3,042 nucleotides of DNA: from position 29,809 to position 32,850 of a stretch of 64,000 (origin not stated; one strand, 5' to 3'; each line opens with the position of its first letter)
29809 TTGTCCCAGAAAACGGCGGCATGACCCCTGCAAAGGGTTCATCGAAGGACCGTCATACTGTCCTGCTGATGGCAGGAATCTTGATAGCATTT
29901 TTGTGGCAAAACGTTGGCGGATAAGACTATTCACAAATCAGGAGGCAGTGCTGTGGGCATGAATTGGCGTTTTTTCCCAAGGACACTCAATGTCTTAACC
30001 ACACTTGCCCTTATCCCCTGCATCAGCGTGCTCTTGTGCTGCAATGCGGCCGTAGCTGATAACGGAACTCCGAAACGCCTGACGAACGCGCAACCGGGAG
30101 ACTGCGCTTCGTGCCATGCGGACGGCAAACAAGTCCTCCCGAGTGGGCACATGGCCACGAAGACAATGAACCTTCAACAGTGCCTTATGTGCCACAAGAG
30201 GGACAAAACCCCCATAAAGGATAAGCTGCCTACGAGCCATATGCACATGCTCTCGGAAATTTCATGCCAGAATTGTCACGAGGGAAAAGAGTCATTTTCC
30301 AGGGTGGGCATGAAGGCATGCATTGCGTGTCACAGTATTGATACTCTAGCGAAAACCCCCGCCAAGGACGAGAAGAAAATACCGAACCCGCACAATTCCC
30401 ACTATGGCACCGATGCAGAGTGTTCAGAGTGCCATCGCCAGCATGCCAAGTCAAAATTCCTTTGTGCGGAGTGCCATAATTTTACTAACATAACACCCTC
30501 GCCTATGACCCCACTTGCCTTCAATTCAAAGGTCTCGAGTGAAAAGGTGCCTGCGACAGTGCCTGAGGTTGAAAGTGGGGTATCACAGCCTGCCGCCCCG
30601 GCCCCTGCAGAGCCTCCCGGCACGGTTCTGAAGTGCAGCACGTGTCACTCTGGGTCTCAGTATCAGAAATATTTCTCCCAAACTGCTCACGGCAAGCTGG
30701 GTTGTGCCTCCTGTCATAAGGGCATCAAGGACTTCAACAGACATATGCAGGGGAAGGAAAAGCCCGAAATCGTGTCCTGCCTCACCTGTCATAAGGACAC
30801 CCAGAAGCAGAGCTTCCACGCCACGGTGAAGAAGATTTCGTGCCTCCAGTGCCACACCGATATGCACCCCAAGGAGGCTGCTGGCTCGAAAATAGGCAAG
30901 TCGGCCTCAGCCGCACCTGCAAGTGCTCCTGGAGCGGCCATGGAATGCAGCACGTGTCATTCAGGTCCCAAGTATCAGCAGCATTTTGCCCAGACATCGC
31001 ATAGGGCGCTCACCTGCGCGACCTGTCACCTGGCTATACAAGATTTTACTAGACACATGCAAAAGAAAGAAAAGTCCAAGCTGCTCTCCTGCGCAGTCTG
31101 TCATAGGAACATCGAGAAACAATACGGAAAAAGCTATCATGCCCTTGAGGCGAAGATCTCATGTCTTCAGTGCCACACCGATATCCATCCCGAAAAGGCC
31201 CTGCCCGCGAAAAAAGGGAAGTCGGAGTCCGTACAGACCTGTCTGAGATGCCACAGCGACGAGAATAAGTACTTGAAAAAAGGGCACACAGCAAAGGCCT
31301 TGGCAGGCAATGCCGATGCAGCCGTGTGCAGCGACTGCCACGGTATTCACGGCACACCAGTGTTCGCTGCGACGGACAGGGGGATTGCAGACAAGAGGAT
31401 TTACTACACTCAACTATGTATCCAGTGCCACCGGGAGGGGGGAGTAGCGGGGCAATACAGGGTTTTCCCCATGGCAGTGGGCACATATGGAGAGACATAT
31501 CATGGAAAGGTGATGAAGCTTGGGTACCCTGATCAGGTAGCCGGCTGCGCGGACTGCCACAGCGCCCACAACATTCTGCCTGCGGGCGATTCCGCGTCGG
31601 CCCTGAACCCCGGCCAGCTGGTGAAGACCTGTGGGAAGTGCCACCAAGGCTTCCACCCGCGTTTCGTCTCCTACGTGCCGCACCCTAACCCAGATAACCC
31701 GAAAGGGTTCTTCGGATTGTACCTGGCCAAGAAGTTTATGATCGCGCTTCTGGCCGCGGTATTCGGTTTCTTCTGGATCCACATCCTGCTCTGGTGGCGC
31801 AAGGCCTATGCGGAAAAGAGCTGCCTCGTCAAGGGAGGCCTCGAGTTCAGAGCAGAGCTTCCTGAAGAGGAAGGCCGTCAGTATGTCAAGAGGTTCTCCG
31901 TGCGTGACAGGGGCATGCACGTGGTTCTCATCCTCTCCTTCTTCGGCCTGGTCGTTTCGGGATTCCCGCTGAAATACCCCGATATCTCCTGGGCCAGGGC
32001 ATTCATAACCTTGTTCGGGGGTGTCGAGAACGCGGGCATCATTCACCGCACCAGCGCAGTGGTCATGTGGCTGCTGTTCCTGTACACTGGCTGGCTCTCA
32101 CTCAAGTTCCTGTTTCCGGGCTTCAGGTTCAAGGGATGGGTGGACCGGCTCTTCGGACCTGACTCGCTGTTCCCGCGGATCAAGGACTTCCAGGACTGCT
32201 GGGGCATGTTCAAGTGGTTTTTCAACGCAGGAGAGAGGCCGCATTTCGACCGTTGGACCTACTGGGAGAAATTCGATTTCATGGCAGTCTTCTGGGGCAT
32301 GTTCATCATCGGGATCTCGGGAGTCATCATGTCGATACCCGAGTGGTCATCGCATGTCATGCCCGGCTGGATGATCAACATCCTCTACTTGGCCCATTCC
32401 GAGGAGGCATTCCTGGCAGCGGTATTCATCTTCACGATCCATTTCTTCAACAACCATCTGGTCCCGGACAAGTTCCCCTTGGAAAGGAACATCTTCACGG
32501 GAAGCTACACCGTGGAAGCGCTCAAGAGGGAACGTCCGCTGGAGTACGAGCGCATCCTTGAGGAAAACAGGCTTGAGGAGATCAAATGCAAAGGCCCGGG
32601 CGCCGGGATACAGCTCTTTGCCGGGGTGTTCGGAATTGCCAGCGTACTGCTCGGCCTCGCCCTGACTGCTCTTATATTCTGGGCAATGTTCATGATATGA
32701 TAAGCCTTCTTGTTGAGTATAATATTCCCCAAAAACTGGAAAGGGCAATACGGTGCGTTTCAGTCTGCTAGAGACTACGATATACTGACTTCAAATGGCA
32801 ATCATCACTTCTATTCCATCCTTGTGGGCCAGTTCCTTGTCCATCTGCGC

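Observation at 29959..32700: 19-heme cytochrome c fused to a di-heme cytochrome b membrane domain (expanded CbcL-type quinol oxidoreductase)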

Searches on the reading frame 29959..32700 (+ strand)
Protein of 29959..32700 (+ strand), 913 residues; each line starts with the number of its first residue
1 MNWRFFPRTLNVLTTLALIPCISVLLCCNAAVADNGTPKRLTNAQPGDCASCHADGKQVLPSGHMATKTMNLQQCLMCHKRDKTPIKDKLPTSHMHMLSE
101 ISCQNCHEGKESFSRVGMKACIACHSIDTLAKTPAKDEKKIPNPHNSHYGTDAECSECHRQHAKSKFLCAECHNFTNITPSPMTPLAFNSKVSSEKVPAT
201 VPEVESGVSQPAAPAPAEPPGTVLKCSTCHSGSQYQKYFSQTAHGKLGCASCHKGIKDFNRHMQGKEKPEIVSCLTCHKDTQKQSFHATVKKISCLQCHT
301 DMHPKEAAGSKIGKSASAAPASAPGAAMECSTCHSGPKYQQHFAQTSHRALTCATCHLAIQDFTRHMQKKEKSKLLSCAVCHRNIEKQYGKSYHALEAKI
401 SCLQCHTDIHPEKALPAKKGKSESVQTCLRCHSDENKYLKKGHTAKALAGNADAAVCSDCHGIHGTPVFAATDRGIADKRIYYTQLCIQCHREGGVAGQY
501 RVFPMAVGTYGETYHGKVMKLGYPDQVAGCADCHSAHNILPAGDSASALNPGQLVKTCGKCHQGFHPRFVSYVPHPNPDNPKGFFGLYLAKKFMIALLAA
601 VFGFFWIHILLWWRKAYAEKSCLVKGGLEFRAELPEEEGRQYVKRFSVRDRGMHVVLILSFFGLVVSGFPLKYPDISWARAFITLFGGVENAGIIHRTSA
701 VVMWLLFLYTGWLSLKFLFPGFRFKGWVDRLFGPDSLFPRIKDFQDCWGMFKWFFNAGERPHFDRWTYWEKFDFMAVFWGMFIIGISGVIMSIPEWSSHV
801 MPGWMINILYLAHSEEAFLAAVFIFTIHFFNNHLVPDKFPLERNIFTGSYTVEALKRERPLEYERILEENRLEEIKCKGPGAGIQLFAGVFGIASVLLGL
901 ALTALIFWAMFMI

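Call 4: search_protein_families(library=pfam, proteins=[window:29959-32700:+], max_evalue=0.01)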
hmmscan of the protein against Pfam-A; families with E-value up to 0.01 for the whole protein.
window:29959-32700:+ (913 aa): 7 families
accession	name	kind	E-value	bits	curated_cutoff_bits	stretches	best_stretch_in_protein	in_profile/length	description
PF14537.11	Cytochrom_c3_2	-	1.1e-29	103.1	25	4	95-174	1-79/79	Cytochrome c3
PF14522.11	Cytochrome_C7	-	4.6e-26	90.9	24.8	6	70-126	11-67/67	Cytochrome c7 and related cytochrome c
PF22113.1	Mtrc-MtrF_II-IV_dom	-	6.9e-18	65.2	30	3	401-563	8-164/176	Outer membrane cytochrome MtrC/MtrF-like, domains II/IV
PF02085.21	Cytochrom_CIII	-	2.1e-10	41.3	22.9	1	342-412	22-88/101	Class III cytochrome C family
PF22678.1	Cytochrom_c_NrfB-like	-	6.1e-07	30.3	27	0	270-312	32-77/89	Cytochrome c-type protein NrfB-like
PF09699.15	Paired_CXXCH_1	-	1.8e-06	28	20.6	1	456-493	8-38/41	Doubled CXXCH motif (Paired_CXXCH_1)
PF08274.17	Zn_Ribbon_YjdM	-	0.00019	21.8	30.8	0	120-174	4-27/30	PhnA Zinc-Ribbon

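Call 6: search_protein_families(library=ncbifam, proteins=[window:29959-32700:+], max_evalue=1)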
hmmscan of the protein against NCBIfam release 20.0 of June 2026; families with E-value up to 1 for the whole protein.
window:29959-32700:+ (913 aa): 13 families
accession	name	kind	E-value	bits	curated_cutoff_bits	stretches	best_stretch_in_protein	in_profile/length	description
TIGR03508.1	decahem_SO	subfamily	9.9e-22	77.6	192.2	4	376-566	71-252/258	DmsE family decaheme c-type cytochrome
NF008659.0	PRK11659.1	equivalog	2.1e-14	53.7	184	4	285-388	68-173/188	cytochrome c nitrite reductase pentaheme subunit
TIGR03507.1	decahem_SO1788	subfamily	1e-12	47.3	209.3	6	425-502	243-313/672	OmcA/MtrC family decaheme c-type cytochrome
NF041028.1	decahem_GSU2203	exception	8.7e-12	44.9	325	2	286-492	61-253/317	GSU2203 family decaheme c-type cytochrome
TIGR03146.1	cyt_nit_nrfB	equivalog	1.2e-10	41.8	166.6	3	378-435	87-144/145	cytochrome c nitrite reductase pentaheme subunit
TIGR04257.1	nanowire_3heme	domain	3.5e-06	27.1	40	4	70-125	21-74/75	c(7)-type cytochrome triheme domain-containing protein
TIGR01583.1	formate-DH-gamm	equivalog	0.00013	22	115.85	2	643-709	2-65/204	formate dehydrogenase subunit gamma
TIGR03153.1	cytochr_NrfH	equivalog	0.0025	17.9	134.2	3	328-371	29-72/138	cytochrome c nitrite reductase small subunit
NF038038.1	cytoc_DsrJ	equivalog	0.025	14.9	100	1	424-461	88-121/121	sulfate reduction electron transfer complex DsrMKJOP subunit DsrJ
TIGR01905.1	paired_CXXCH_1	subfamily_domain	0.029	14.3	25.2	1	456-493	8-38/41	doubled CXXCH domain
NF045722.1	c3_cytochr_TmcA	equivalog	0.076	12.9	114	1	365-437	47-115/125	acidic tetraheme cytochrome c3 TmcA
NF007924.0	PRK10639.1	equivalog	0.17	11.6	341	0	640-832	4-171/211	formate dehydrogenase cytochrome b556 subunit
NF007558.0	PRK10179.1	equivalog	0.55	9.9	339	1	644-708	8-71/217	formate dehydrogenase-N subunit gamma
